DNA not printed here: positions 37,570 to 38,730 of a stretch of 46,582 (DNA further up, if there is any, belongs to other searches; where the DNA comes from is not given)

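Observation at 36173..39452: S8 peptidase, exported lipoprotein and an array of three small cytoplasmic paralogs: candidate effector/processing/immunity-like module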

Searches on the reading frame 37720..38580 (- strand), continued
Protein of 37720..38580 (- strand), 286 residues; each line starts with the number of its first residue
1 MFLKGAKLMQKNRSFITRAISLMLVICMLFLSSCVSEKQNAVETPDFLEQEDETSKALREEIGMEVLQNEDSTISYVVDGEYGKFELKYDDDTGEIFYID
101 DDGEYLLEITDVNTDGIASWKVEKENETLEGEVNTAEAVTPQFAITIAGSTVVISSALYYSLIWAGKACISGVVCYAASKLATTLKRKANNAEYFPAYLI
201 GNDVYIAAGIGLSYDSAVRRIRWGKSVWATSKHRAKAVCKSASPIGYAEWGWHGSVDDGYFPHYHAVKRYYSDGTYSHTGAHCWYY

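Call 57: find_encoding_contigs(protein=P0066, flank=5000, max_places=3)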
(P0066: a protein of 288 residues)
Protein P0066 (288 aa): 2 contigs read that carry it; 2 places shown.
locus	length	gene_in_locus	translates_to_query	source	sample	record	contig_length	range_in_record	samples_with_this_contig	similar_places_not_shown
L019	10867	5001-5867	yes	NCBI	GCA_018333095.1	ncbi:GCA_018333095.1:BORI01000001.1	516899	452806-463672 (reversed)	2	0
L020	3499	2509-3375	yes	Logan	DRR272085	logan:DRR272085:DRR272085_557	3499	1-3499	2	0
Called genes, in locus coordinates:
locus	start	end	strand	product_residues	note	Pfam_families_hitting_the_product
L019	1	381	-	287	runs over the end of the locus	PF00892:EamA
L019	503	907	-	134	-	-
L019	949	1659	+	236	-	PF25425:YfjL_N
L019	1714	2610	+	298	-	PF14257:DUF4349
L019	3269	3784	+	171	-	-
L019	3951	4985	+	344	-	PF00082:Peptidase_S8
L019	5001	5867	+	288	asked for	-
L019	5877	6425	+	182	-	PF14257:DUF4349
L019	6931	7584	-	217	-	PF01243:PNPOx_N, PF10590:PNP_phzG_C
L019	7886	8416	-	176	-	-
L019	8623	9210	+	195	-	PF04309:G3P_antiterm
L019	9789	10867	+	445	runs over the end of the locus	PF01547:SBP_bac_1, PF13416:SBP_bac_8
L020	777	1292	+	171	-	-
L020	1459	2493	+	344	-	PF00082:Peptidase_S8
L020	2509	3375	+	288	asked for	-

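Call 58: find_encoding_contigs(protein=P0059, flank=5000, max_places=3)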
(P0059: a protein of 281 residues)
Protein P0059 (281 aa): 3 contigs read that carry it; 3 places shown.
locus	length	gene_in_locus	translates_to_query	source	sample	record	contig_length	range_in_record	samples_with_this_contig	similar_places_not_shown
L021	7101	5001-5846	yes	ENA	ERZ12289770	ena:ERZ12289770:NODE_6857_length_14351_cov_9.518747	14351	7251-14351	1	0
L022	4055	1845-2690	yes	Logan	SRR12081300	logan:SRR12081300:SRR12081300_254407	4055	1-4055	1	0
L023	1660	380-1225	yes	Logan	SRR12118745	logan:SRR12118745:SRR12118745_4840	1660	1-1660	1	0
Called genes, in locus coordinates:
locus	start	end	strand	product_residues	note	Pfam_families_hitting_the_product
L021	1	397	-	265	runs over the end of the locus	PF06970:RepA_N, PF13730:HTH_36 (weak)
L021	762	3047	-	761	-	PF00931:NB-ARC (faint), PF13191:AAA_16 (weak), PF13401:AAA_22 (weak)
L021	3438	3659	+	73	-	-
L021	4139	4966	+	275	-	PF00082:Peptidase_S8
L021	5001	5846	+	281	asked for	-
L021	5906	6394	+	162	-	-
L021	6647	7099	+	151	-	?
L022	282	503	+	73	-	-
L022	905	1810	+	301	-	PF00082:Peptidase_S8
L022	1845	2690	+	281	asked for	-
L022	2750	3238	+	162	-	-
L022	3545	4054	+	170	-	?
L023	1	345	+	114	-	?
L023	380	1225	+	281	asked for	-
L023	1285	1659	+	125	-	?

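Call 65: search_protein_families(library=pfam, proteins=[L014:9432-9851:+, L017:5832-6275:+, L021:5906-6391:+, L014:9911-10384:+, L014:10675-11133:+, L019:5877-6422:+, L001:3024-3587:-], max_evalue=1)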
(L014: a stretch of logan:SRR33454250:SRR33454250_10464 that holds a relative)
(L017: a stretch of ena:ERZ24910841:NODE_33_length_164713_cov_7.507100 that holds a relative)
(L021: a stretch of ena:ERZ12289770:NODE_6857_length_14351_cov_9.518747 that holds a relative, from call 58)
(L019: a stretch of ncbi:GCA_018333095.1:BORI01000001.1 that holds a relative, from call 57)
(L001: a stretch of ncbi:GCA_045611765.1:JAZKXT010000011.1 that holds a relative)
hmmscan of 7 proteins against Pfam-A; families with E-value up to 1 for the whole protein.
L014:9432-9851:+ (140 aa): 0 families

L017:5832-6275:+ (148 aa): 0 families

L021:5906-6391:+ (162 aa): 1 family
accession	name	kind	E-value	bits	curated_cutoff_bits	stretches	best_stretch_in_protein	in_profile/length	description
PF23468.1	ARC6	-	0.0055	16.6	24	1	46-74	125-153/188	Plastid division regulator alpha solenoid domain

L014:9911-10384:+ (158 aa): 0 families

L014:10675-11133:+ (153 aa): 1 family
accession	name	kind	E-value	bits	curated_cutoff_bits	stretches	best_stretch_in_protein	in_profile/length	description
PF13299.11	CPSF100_C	-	0.33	11.6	24.1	1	77-125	128-161/163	Cleavage and polyadenylation factor 2 C-terminal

L019:5877-6422:+ (182 aa): 5 families
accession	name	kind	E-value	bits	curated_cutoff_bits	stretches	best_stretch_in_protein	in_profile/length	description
PF14257.11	DUF4349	-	4e-47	160.8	27.7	1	2-170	48-212/213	Domain of unknown function (DUF4349)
PF20313.3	DUF6609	-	0.014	15.9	24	1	108-172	52-116/176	Family of unknown function (DUF6609)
PF17870.6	Insulin_TMD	-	0.051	14.1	33.4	1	146-176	12-42/47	Insulin receptor trans-membrane segment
PF25062.1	ARM_TT21_N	-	0.075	13.2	40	1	64-117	150-199/222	Tetratricopeptide repeat protein 21 N-terminal ARM repeat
PF21314.2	TM_ErbB1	-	0.12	12.5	27.1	1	159-179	9-29/36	Epidermal growth factor receptor transmembrane-juxtamembrane segment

L001:3024-3587:- (187 aa): 2 families
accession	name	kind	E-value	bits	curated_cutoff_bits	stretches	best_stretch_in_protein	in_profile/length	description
PF14270.11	DUF4358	-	0.006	17.3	25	1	67-127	12-71/102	Domain of unknown function (DUF4358)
PF08801.17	Nucleoporin_N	-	0.01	15.1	23.7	1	49-158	262-363/430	Nup133 N terminal like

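Call 76: find_encoding_contigs(protein=P0003, flank=5000, max_places=2)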
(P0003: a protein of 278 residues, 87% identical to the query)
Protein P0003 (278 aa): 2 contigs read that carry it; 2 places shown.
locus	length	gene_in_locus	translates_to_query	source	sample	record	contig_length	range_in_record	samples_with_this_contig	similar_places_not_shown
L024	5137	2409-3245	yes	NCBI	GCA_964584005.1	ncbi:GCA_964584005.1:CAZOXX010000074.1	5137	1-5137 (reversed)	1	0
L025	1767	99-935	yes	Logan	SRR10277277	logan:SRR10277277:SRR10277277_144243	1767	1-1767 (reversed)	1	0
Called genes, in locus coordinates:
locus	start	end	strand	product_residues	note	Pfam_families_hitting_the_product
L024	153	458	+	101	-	-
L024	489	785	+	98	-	-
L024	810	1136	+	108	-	-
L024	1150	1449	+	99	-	-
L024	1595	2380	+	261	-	PF00082:Peptidase_S8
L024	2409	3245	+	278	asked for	-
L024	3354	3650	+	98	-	-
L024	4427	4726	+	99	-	-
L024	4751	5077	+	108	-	-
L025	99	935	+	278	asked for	-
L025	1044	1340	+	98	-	-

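Call 77: find_encoding_contigs(protein=P0005, flank=6000, max_places=2)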
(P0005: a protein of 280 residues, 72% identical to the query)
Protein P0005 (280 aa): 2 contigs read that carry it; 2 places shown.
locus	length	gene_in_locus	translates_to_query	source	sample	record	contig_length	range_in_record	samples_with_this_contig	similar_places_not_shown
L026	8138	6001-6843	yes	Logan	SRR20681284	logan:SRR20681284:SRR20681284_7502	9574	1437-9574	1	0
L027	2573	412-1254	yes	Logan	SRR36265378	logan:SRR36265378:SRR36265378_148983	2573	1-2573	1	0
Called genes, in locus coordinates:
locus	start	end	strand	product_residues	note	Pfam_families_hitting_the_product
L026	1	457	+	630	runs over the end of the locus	?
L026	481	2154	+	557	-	PF00749:tRNA-synt_1c, PF19269:Anticodon_2 (weak)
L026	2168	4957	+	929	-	PF00133:tRNA-synt_1, PF01406:tRNA-synt_1e (faint), PF09334:tRNA-synt_1g, PF08264:Anticodon_1, PF06827:zf-FPG_IleRS (weak)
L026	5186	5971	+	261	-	PF00082:Peptidase_S8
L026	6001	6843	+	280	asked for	-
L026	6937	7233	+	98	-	-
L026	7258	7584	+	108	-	-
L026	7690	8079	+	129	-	-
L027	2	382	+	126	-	?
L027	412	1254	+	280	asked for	-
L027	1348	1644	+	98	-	-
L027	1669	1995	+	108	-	-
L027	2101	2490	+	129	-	-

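Call 104: search_dna_similar(query=window:37720-38556:-, collection=plasmids, mode=protein, max_evalue=0.01, max_rows=15)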
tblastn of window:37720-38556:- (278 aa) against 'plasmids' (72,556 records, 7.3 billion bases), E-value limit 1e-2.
Records with a match: 7; places in all: 7; records where one place covers at least 80% of the query: 3.
Best place of each record, by identity: <60% 7.
By first word of the organism name: Paraclostridium 2; Macrococcoides 2; Carnobacterium 1; Exiguobacterium 1; Macrococcus 1.
By predicted mobility (MOB-suite, as given by PLSDB): mobilizable 6; non-mobilizable 1.
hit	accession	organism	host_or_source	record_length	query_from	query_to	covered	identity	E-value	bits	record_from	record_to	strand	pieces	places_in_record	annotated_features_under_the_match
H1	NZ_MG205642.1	Paraclostridium sordellii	-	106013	7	277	97%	25.3%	4e-10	67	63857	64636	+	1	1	hypothetical protein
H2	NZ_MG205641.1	Paraclostridium sordellii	-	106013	7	277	97%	25.3%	4e-10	67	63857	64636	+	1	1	hypothetical protein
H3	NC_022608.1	Carnobacterium inhibens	Siberian permafrost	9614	39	277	86%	26.3%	1e-4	51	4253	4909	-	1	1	hypothetical protein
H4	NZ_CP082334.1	Exiguobacterium acetylicum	water,Urban freshwater pond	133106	115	261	53%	32.5%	8e-10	67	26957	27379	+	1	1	hypothetical protein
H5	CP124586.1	Macrococcus sp. NRL/St 13/116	Swab from nose slime of 72 years old ...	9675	101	261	58%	26.4%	7e-5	52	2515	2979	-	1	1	hypothetical protein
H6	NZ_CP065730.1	Macrococcoides caseolyticum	-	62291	125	271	53%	27.7%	2e-5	53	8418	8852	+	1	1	hypothetical protein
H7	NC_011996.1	Macrococcoides caseolyticum JCSC5402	-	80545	154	257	37%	36.5%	1e-4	51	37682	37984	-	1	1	hypothetical protein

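Call 106: get_annotated_region(hit=H1, flank=3000)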
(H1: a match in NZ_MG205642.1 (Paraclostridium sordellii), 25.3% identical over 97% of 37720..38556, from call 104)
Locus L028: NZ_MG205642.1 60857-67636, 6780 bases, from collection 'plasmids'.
description: Paraclostridium sordellii strain 7543-A plasmid pCS1-6, complete sequence
organism: Paraclostridium sordellii (NCBI taxid 1505)
taxonomy: Bacteria; Bacillota; Clostridia; Peptostreptococcales; Peptostreptococcaceae; Paraclostridium; Paraclostridium sordellii
host: -; source: -; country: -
typing (MOB-suite, as given by PLSDB): mobilizable; replicon rep_cluster_466; relaxase MOBP
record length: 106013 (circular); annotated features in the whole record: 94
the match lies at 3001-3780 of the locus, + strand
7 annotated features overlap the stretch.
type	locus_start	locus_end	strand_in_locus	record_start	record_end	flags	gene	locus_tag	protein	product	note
CDS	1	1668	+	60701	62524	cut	-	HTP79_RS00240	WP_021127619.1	LPD25 domain-containing protein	-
CDS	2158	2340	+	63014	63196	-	-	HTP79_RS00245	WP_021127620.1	hypothetical protein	-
CDS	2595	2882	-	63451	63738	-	-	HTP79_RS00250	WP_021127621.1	hypothetical protein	-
CDS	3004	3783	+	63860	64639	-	-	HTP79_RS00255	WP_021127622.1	hypothetical protein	-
CDS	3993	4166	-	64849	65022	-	-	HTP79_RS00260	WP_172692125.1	hypothetical protein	-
CDS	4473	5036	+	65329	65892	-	-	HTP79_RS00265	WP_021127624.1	recombinase family protein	GO:0006310 - DNA recombination [Evidence IEA]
CDS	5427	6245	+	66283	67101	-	-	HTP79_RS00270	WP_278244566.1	TraB/GumN family protein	-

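Call 107: get_annotated_region(hit=H3, flank=2500)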
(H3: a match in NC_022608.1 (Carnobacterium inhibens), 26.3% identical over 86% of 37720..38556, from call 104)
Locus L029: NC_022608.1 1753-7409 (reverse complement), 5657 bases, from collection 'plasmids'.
description: Carnobacterium inhibens subsp. gilichinskyi plasmid pWNCR9, complete sequence
organism: Carnobacterium inhibens (NCBI taxid 1266845)
taxonomy: Bacteria; Bacillota; Bacilli; Lactobacillales; Carnobacteriaceae; Carnobacterium; Carnobacterium inhibens
host: -; source: Siberian permafrost; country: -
typing (MOB-suite, as given by PLSDB): non-mobilizable
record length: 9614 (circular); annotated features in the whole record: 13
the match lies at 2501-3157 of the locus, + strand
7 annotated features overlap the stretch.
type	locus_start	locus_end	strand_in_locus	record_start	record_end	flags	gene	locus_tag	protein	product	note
CDS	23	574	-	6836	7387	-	-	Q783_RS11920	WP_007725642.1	tyrosine-type recombinase/integrase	GO:0015074 - DNA integration [Evidence IEA]; GO:0006310 - DNA recombination [Evidence IEA]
CDS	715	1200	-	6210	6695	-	-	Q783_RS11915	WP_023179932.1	DNA topology modulation protein FlaR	-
CDS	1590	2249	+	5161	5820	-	-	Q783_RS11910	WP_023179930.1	S8 family serine peptidase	GO:0006508 - proteolysis [Evidence IEA]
CDS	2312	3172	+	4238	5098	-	-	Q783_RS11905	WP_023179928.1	hypothetical protein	-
CDS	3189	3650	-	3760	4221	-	-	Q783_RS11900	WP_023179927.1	hypothetical protein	-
CDS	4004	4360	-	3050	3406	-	-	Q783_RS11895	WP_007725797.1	hypothetical protein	-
CDS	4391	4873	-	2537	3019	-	-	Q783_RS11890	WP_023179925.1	DUF536 domain-containing protein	-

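Call 108: get_annotated_region(hit=H6, flank=2500)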
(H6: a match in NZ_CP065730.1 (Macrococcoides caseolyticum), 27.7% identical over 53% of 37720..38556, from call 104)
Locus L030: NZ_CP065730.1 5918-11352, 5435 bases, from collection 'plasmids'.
description: Macrococcoides caseolyticum strain FDAARGOS_868 plasmid unnamed, complete sequence
organism: Macrococcoides caseolyticum (NCBI taxid 69966)
taxonomy: Bacteria; Bacillota; Bacilli; Bacillales; Staphylococcaceae; Macrococcoides; Macrococcoides caseolyticum
host: -; source: -; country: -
typing (MOB-suite, as given by PLSDB): mobilizable; replicon rep_cluster_190; relaxase MOBP
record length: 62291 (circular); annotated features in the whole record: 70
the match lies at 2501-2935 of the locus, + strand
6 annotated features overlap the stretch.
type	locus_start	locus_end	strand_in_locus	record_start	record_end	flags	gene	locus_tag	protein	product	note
CDS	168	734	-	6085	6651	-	-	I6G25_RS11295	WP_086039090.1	recombinase family protein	GO:0006310 - DNA recombination [Evidence IEA]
CDS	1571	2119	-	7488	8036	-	-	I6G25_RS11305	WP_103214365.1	S8 family serine peptidase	-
CDS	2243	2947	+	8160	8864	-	-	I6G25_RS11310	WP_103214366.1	hypothetical protein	-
CDS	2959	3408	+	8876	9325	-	-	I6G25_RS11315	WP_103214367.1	hypothetical protein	-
CDS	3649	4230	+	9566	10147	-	-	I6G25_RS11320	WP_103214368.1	recombinase family protein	GO:0006310 - DNA recombination [Evidence IEA]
CDS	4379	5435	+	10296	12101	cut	-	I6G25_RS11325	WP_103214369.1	N-6 DNA methylase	GO:0006306 - DNA methylation [Evidence IEA]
